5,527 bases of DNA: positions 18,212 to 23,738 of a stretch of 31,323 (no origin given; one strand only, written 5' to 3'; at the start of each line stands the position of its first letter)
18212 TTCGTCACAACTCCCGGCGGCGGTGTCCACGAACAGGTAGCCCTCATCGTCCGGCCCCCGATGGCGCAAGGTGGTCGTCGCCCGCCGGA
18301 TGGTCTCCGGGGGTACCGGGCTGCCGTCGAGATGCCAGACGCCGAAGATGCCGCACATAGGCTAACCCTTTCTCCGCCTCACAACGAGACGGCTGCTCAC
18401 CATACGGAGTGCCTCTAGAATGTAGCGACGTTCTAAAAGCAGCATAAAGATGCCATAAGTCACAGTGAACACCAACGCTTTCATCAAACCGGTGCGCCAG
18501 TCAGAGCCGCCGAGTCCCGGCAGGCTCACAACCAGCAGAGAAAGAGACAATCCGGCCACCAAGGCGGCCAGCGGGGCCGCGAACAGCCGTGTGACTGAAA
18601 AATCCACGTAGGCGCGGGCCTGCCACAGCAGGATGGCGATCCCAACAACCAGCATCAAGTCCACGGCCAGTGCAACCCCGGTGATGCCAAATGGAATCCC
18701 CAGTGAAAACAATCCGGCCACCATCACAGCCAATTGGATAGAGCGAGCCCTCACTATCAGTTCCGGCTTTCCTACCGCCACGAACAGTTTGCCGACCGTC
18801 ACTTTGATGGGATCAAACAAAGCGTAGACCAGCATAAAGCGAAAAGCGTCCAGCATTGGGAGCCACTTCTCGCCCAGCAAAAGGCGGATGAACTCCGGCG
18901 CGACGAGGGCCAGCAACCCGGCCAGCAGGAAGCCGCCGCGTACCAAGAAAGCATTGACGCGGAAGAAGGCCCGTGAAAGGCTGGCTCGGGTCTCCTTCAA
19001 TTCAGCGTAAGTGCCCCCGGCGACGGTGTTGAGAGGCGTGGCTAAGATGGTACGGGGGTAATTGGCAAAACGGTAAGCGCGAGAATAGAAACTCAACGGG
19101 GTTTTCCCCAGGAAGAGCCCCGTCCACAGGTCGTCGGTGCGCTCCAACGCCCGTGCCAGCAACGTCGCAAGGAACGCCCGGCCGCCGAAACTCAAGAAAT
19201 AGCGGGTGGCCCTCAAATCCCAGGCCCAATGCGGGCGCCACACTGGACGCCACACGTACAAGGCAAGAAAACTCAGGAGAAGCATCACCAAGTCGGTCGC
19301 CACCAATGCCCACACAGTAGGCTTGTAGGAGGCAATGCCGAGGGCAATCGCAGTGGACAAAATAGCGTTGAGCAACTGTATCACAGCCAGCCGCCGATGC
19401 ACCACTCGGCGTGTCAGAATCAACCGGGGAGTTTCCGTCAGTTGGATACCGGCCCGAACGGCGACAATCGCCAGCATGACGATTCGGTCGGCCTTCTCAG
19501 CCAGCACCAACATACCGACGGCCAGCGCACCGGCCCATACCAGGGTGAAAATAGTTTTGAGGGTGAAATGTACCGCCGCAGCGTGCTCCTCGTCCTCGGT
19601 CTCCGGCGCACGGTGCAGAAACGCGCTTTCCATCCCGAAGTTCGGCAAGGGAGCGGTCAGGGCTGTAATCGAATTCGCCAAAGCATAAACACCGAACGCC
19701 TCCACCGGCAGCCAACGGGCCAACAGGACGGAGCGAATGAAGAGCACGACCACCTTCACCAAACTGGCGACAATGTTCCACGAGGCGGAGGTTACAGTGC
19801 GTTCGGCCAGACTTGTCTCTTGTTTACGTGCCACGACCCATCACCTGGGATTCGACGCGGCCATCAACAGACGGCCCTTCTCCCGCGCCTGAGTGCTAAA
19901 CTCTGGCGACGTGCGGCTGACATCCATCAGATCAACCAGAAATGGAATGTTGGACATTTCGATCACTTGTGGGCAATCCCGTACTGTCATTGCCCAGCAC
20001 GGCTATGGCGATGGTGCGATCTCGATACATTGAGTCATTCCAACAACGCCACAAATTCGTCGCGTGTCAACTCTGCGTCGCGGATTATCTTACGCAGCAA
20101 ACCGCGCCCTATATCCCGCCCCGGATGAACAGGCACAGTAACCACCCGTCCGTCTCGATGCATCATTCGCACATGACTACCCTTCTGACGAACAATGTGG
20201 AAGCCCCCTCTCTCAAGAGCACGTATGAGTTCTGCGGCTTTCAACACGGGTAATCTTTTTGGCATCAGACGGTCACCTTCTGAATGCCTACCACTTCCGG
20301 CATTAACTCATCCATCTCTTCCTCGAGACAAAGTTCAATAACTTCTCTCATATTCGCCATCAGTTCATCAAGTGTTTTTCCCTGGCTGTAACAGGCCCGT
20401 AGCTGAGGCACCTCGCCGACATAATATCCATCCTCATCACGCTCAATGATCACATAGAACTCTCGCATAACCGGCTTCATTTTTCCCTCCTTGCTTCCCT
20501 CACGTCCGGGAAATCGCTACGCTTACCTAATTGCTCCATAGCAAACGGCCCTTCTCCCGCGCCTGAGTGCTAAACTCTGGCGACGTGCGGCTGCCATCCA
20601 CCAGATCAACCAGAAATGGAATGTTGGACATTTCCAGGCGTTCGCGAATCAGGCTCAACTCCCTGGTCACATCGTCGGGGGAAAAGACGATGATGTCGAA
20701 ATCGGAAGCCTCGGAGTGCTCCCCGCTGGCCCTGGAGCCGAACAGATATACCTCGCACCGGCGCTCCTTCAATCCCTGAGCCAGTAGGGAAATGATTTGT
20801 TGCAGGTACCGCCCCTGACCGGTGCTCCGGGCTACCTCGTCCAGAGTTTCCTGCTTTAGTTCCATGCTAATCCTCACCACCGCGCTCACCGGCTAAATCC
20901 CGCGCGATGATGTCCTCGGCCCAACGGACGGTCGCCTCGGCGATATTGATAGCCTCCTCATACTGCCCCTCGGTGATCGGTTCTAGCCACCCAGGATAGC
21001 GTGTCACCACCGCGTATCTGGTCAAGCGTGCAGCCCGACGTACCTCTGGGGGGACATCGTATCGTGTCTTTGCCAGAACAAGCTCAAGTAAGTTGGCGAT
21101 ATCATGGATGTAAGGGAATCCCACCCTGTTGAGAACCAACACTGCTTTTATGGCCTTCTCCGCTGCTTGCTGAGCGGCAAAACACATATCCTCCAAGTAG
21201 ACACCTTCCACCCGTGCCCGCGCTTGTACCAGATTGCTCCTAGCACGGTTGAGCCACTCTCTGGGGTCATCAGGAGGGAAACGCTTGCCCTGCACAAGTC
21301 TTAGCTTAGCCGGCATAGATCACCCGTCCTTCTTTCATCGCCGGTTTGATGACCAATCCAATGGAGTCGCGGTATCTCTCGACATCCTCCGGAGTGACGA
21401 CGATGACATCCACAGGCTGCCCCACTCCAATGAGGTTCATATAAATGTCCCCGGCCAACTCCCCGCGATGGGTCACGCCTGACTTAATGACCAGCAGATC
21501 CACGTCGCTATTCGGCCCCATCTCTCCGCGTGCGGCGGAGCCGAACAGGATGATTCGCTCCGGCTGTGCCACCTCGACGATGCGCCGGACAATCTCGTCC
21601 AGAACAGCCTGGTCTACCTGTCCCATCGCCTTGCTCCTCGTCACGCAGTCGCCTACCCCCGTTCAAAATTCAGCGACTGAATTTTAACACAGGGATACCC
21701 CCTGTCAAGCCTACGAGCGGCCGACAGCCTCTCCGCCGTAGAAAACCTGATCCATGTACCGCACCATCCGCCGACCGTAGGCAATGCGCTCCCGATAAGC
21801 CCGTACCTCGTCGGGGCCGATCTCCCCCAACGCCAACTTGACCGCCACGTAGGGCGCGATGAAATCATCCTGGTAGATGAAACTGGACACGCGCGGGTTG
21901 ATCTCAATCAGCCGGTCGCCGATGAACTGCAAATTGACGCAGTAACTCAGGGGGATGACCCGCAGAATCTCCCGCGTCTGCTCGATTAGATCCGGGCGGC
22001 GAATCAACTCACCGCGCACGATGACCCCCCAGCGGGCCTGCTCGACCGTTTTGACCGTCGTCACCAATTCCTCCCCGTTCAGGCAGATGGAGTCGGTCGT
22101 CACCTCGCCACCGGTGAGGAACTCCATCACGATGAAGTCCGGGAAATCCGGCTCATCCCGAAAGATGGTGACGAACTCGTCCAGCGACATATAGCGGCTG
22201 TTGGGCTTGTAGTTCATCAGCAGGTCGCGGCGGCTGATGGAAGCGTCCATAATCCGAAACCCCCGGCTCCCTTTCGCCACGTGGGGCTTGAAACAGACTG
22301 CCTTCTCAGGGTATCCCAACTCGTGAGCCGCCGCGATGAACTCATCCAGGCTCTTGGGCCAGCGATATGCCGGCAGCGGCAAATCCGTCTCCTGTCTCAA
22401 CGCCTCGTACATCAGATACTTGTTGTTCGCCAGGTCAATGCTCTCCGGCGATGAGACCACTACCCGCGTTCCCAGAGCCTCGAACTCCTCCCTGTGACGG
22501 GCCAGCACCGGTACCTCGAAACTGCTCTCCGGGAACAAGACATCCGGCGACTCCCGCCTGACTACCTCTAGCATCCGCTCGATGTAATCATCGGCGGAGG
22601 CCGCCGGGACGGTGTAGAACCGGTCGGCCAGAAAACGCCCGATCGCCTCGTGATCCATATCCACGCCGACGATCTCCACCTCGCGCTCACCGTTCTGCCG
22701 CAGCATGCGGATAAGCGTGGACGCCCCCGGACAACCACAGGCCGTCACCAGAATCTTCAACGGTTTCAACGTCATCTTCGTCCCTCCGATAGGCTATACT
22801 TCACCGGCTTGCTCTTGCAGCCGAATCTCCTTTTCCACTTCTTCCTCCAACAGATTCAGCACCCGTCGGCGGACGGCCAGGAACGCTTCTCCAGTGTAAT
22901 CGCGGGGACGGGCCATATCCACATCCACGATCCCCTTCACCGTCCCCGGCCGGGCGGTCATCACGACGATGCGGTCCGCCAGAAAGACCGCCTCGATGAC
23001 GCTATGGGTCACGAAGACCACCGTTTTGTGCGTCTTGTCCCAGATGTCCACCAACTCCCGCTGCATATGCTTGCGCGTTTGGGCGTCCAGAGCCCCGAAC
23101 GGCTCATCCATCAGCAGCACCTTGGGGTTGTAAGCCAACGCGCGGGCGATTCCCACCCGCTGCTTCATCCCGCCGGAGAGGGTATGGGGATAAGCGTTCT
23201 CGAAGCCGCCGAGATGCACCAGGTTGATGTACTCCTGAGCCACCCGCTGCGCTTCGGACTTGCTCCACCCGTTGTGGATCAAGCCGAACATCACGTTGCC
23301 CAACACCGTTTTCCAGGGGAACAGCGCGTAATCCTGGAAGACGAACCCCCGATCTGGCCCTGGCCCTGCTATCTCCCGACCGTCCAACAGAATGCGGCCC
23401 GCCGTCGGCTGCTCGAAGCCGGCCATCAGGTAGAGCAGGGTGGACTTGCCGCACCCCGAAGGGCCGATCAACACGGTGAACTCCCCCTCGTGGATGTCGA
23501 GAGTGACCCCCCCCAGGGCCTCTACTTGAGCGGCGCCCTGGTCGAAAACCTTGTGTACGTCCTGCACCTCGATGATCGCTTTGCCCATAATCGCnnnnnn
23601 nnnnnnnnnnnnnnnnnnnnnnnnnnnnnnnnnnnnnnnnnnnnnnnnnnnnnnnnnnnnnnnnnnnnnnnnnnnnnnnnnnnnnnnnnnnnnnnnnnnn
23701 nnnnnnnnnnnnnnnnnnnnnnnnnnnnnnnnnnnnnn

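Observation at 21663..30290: The same promoter-operator module drives both the TA cluster and the nucleotide-sugar genes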

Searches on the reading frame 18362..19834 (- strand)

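Call 10: search_protein_families(library=pfam, proteins=[window:18362-19834:-])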
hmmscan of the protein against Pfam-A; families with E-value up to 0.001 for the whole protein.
window:18362-19834:- (490 aa): 2 families
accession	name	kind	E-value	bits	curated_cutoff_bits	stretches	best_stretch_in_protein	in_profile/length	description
PF13440.11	Polysacc_synt_3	-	6.4e-41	140.9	23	1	37-328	1-292/293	Polysaccharide biosynthesis protein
PF01943.22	Polysacc_synt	-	3e-15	56.8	28.2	1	16-271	4-265/274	Polysaccharide biosynthesis protein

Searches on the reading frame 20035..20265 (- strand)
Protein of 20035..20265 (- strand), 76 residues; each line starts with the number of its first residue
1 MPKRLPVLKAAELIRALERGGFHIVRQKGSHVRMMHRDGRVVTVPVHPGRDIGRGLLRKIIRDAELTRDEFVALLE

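Call 10: search_protein_families(library=pfam, proteins=[window:20035-20265:-])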
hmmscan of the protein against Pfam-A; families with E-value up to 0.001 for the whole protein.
window:20035-20265:- (76 aa): 1 family
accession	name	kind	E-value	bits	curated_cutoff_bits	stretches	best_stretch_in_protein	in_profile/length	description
PF07927.17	HicA_toxin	-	6.3e-23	81.1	27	1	11-66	2-58/58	HicA toxin of bacterial toxin-antitoxin,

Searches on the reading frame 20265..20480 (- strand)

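Call 10: search_protein_families(library=pfam, proteins=[window:20265-20480:-])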
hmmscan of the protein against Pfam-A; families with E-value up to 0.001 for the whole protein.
window:20265-20480:- (71 aa): 2 families
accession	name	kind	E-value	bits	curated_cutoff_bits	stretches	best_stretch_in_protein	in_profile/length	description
PF15919.11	HicB_lk_antitox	-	4.2e-09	37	27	1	9-67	2-62/123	HicB_like antitoxin of bacterial toxin-antitoxin system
PF21748.3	UPF0150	-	3.8e-07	30.4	27.3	1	11-50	14-51/64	UPF0150-like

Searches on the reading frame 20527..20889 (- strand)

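Call 10: search_protein_families(library=pfam, proteins=[window:20527-20889:-])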
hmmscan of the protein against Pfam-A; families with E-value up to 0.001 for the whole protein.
window:20527-20889:- (120 aa): 3 families
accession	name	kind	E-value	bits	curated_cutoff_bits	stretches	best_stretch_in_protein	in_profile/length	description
PF18765.7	Polbeta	-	3.1e-11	43.7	26.9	1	47-119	16-89/93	Polymerase beta, Nucleotidyltransferase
PF01909.29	NTP_transf_2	-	1e-09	39.1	21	1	38-86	6-60/93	Nucleotidyltransferase domain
PF22600.2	MTPAP-like_central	-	0.00012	22.6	27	1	27-77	27-72/139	Poly(A) RNA polymerase, mitochondrial-like, central palm domain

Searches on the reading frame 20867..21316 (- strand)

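Call 10: search_protein_families(library=pfam, proteins=[window:20867-21316:-])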
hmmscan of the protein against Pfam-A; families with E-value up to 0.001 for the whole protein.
window:20867-21316:- (149 aa): 1 family
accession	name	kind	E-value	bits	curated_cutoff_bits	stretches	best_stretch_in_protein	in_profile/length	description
PF05168.19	HEPN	-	1.4e-24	86.9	22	1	19-135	2-116/117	HEPN domain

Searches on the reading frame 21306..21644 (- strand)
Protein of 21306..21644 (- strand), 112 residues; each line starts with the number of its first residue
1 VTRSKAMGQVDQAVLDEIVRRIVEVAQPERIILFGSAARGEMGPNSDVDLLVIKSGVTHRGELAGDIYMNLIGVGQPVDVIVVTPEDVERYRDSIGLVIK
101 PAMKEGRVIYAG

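Call 10: search_protein_families(library=pfam, proteins=[window:21306-21644:-])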
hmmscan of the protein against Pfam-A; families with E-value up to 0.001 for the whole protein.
window:21306-21644:- (112 aa): 2 families
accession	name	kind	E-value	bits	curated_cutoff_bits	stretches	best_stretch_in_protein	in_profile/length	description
PF01909.29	NTP_transf_2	-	9.5e-12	45.6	21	1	18-100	4-84/93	Nucleotidyltransferase domain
PF18765.7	Polbeta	-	3.3e-09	37.2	26.9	1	24-110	9-88/93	Polymerase beta, Nucleotidyltransferase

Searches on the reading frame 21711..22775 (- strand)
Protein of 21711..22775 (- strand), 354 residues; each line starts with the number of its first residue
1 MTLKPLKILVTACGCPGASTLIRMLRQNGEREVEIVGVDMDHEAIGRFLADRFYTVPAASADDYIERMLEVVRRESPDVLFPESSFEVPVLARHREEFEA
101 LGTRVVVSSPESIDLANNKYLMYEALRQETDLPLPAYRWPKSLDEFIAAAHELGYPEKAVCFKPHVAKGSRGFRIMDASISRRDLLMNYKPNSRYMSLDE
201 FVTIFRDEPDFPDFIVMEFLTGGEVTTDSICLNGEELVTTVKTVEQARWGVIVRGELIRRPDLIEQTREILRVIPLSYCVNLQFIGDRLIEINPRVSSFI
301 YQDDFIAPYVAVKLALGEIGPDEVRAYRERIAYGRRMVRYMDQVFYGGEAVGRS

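Call 9: search_protein_families(library=pfam, proteins=[window:21711-22775:-])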
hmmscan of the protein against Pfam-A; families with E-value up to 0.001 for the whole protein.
window:21711-22775:- (354 aa): 3 families
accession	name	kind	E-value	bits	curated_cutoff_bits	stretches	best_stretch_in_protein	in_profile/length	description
PF21360.3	PylC-like_N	-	1.6e-12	47.8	27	1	8-106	1-96/96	PylC-like, N-terminal domain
PF15632.11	ATPgrasp_Ter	-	5.2e-12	46.1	29.1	1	211-324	2-116/131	ATP-grasp in the biosynthetic pathway with Ter operon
PF02655.19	ATP-grasp_3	-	0.00043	20.8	23.2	0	116-296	1-157/160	ATP-grasp domain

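Call 17: search_protein_families(library=ncbifam, proteins=[window:21711-22775:-], max_evalue=0.001)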
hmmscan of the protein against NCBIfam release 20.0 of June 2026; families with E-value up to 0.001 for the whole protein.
window:21711-22775:- (354 aa): 10 families
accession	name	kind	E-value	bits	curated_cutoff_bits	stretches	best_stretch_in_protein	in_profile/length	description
NF009402.0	PRK12767.1-1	equivalog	8.1e-32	110.3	218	1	6-298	3-278/329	carbamoyl phosphate synthase-like protein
NF009405.0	PRK12767.1-4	equivalog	4.6e-25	88.3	390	1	8-296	3-266/320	carbamoyl phosphate synthase-like protein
NF009404.0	PRK12767.1-3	equivalog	3.1e-19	69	316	1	8-295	3-283/344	carbamoyl phosphate synthase-like protein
NF009403.0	PRK12767.1-2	equivalog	4.3e-17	62.3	286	1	6-270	1-235/342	carbamoyl phosphate synthase-like protein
NF009406.0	PRK12767.1-5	equivalog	6.2e-17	61.6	271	1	7-175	4-164/327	carbamoyl phosphate synthase-like protein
NF005315.0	PRK06849.1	equivalog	6.6e-12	45.1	406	1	5-300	4-280/389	hypothetical protein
TIGR01142.1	purT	equivalog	6.6e-08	31.8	502.15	1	33-162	23-144/380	phosphoribosylglycinamide formyltransferase 2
NF006766.0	PRK09288.1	equivalog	9.3e-08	31.2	339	1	33-165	36-157/396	formate-dependent phosphoribosylglycinamide formyltransferase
NF003671.0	PRK05294.1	equivalog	2e-05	22.4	599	1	65-247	615-777/1058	carbamoyl-phosphate synthase large subunit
NF040720.1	MptN_Meth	equivalog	0.0002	20.5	350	1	97-218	81-197/291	tetrahydromethanopterin:alpha-L-glutamate ligase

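Call 62: find_homologous_proteins(query=window:21711-22775:-, max_evalue=1e-60)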
Query window:21711-22775:- (354 aa): 1150 proteins with E <= 1e-60 among 5236 candidates; the best 120 are listed.
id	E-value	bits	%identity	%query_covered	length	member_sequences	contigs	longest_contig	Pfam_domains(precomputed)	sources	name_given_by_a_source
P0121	3.3e-230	781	98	100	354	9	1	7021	PF15632.12,PF21360.4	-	-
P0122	4.9e-214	728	91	99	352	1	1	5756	PF15632.12,PF21360.4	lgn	-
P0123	7.2e-203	691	87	98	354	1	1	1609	PF15632.12,PF21360.4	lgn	-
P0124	3.2e-197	672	83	98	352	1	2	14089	PF15632.12,PF21360.4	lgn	-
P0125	8.0e-194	661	82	98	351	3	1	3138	PF15632.12,PF02655.20,PF21360.4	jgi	-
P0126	9.8e-192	654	81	98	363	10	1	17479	PF15632.12,PF02655.20,PF21360.4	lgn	-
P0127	6.2e-190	649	81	98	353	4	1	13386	PF15632.12,PF21360.4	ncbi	-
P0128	1.3e-189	647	81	98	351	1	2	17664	PF15632.12,PF02655.20,PF21360.4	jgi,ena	jgi:carbamoyl-phosphate synthase large subunit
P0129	2.0e-187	640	80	98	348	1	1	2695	PF15632.12,PF21360.4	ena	-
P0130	4.6e-187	639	80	98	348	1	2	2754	PF15632.12,PF21360.4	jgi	jgi:carbamoyl-phosphate synthase large subunit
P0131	5.1e-186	636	79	97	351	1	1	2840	PF15632.12,PF21360.4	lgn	-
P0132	8.8e-184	628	79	98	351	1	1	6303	PF15632.12,PF21360.4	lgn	-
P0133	1.2e-183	628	79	97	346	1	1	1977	PF15632.12,PF21360.4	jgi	jgi:carbamoyl-phosphate synthase large subunit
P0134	2.6e-183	627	79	98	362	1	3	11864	PF15632.12,PF21360.4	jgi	jgi:carbamoyl-phosphate synthase large subunit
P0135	3.9e-179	613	82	91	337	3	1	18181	PF15632.12,PF21360.4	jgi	jgi:carbamoyl-phosphate synthase large subunit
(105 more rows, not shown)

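Call 63: find_encoding_contigs(protein=P0122, flank=6000, max_places=2)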
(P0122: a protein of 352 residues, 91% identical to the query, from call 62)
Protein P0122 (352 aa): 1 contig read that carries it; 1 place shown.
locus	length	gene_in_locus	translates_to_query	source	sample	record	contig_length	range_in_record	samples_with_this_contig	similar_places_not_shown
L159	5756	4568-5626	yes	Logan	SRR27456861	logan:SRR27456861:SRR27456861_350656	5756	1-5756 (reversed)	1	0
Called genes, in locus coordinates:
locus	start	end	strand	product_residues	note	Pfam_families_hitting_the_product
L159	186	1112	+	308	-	PF00126:HTH_1, PF03466:LysR_substrate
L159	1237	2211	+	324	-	PF13379:NMT1_2, PF09084:NMT1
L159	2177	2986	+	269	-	PF00528:BPD_transp_1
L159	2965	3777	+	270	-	PF00528:BPD_transp_1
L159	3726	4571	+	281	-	PF00005:ABC_tran, PF13304:AAA_21 (faint)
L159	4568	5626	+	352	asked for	PF21360:PylC-like_N, PF15632:ATPgrasp_Ter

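Call 64: find_encoding_contigs(protein=P0124, flank=10000, max_places=2)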
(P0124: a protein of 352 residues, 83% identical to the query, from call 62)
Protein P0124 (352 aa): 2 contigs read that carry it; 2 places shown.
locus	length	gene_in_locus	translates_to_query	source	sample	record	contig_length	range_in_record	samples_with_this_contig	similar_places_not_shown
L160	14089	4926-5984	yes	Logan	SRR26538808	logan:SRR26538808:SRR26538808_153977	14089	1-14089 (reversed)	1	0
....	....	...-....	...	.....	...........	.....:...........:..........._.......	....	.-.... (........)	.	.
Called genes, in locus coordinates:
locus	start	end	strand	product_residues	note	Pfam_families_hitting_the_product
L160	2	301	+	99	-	?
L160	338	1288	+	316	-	PF00126:HTH_1, PF03466:LysR_substrate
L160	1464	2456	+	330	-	PF13379:NMT1_2, PF09084:NMT1, PF12974:Phosphonate-bd (faint)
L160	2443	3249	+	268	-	PF00528:BPD_transp_1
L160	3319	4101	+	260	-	PF00528:BPD_transp_1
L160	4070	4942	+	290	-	PF00005:ABC_tran, PF13304:AAA_21 (faint)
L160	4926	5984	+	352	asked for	PF21360:PylC-like_N, PF15632:ATPgrasp_Ter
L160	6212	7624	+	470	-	PF01943:Polysacc_synt, PF13440:Polysacc_synt_3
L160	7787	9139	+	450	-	PF04422:FrhB_FdhB_N, PF04432:FrhB_FdhB_C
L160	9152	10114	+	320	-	PF03966:Trm112p, PF13489:Methyltransf_23 (weak), PF08241:Methyltransf_11, PF08242:Methyltransf_12, PF13649:Methyltransf_25, PF13847:Methyltransf_31 (weak)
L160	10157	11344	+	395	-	PF04230:PS_pyruv_trans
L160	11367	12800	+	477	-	PF23019:DUF7033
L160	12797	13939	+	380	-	PF13439:Glyco_transf_4, PF13579:Glyco_trans_4_4, PF00534:Glycos_transf_1, PF13692:Glyco_trans_1_4, PF13524:Glyco_trans_1_2 (weak)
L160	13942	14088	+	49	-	?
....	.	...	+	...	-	?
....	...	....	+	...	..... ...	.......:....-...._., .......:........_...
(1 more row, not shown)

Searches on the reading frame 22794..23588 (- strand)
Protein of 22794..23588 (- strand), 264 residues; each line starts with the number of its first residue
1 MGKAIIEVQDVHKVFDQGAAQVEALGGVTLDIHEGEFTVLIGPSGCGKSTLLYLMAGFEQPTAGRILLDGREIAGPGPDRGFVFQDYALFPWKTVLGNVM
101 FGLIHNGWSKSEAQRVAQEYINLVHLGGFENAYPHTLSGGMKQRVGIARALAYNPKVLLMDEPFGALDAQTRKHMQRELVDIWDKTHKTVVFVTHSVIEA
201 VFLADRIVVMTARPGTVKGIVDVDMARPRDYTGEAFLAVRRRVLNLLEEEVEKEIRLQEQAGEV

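Call 9: search_protein_families(library=pfam, proteins=[window:22794-23588:-])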
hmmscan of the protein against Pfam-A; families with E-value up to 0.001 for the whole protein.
window:22794-23588:- (264 aa): 5 families
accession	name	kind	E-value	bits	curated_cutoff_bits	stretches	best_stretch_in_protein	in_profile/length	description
PF00005.33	ABC_tran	-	7.5e-34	117.7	25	1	26-164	2-136/137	ABC transporter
PF13304.12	AAA_21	-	4.3e-09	37.3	27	0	124-197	225-300/304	AAA domain, putative AbiEii toxin, Type IV TA system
PF13481.12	AAA_25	-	0.00025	21.2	27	0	32-56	30-54/195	AAA domain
PF13555.12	AAA_29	-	0.00027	21.1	27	1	27-52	14-39/61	P-loop containing region of AAA domain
PF02463.25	SMC_N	-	0.00082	19.3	40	0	35-52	24-41/220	RecF/RecN/SMC N terminal domain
